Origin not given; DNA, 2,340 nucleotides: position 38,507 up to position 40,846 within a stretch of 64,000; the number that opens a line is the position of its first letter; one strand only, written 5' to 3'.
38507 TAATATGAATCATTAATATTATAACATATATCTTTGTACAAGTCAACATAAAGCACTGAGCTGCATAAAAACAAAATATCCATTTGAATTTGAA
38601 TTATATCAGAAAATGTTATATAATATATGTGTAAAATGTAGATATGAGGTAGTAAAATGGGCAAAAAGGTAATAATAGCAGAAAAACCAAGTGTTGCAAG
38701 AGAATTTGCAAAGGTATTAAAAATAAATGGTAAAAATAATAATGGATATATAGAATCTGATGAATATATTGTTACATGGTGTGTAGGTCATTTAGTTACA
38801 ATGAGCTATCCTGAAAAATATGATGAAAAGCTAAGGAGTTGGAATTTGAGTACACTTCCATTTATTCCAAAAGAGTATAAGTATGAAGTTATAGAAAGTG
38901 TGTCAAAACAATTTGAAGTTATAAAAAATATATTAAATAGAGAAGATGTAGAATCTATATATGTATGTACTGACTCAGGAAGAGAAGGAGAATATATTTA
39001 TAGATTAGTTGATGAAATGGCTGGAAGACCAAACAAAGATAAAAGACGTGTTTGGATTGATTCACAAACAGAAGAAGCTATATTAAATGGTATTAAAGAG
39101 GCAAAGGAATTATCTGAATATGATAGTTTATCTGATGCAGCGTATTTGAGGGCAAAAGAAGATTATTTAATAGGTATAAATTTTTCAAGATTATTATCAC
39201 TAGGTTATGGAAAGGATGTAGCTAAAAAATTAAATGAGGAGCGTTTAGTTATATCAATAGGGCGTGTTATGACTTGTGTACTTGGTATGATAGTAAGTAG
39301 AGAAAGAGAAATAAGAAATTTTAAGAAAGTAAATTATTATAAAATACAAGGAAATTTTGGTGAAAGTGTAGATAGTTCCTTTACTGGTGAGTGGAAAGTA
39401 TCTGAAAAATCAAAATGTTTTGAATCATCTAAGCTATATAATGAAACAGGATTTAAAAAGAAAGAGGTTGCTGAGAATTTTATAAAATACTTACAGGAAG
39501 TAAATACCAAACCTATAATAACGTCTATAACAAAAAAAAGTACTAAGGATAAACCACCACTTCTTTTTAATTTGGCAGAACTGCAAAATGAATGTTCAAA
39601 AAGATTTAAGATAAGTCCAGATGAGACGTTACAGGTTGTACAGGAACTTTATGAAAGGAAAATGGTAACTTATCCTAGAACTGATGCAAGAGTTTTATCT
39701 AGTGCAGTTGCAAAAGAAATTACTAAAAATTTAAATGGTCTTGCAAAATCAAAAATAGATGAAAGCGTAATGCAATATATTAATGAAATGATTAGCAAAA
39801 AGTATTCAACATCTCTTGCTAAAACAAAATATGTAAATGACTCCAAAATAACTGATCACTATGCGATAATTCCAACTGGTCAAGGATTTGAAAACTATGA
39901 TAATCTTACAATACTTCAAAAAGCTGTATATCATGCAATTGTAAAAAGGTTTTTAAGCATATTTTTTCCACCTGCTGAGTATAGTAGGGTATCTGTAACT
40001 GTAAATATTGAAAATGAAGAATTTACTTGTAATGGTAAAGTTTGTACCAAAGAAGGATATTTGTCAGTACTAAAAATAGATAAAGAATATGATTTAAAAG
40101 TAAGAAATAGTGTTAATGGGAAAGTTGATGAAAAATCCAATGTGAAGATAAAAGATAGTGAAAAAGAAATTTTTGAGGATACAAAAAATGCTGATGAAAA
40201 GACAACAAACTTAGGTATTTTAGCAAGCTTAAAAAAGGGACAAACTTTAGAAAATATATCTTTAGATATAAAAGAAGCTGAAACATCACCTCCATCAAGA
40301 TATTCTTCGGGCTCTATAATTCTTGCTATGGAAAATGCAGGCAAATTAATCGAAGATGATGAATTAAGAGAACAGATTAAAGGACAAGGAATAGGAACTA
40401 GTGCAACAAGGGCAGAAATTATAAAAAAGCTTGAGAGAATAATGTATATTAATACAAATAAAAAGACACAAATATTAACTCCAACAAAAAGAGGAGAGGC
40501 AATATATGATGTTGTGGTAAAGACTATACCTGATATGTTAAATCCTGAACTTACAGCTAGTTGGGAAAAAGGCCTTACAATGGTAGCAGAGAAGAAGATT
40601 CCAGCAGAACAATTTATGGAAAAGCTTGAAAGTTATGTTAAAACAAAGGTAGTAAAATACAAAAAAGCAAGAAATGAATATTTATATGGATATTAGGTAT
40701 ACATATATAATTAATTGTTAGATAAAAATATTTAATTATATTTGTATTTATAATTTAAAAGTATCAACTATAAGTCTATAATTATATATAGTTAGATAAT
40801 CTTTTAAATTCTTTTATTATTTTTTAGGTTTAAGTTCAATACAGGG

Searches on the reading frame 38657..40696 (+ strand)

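Call 22: search_protein_families(library=ncbifam, proteins=[window:38657-40696:+], max_evalue=0.00001)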
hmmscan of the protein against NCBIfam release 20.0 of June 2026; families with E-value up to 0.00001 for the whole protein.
window:38657-40696:+ (679 aa): 12 families
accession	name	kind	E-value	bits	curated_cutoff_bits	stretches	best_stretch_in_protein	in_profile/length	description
NF005829.0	PRK07726.1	subfamily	6.6e-167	557.1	597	1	3-673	1-601/669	DNA topoisomerase 3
TIGR01056.1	topB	subfamily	1.9e-149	499.4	515.75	2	3-479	2-451/706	DNA topoisomerase III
NF006032.0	PRK08173.1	equivalog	6.4e-123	411.2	1058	2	1-500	1-476/863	DNA topoisomerase III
NF011313.0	PRK14724.1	equivalog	5.3e-98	329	1088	1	1-670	1-630/988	DNA topoisomerase III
TIGR01057.1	topA_arch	equivalog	3.4e-59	200.6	458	2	7-486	1-445/618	DNA topoisomerase I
TIGR01051.1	topA_bact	equivalog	4.2e-57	194.5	456.4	2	30-500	15-460/632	type I DNA topoisomerase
NF004438.0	PRK05776.1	equivalog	5.8e-57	193.3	793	2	3-490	9-462/677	DNA topoisomerase I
NF005555.0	PRK07220.1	equivalog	8.7e-47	159.9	635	2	4-482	2-442/740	DNA topoisomerase I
NF006451.0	PRK08780.1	equivalog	5.8e-34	117.6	1265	1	74-477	52-435/824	DNA topoisomerase I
NF011532.0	PRK14973.1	equivalog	9.8e-32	109.7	930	2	5-476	3-435/936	DNA topoisomerase I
TIGR01054.1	rgy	equivalog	4.8e-29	100.6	471.7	2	83-499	706-1068/1172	reverse gyrase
NF004966.0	PRK06319.1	equivalog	2e-28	99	868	1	75-477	53-441/862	DNA topoisomerase I/SWI domain fusion protein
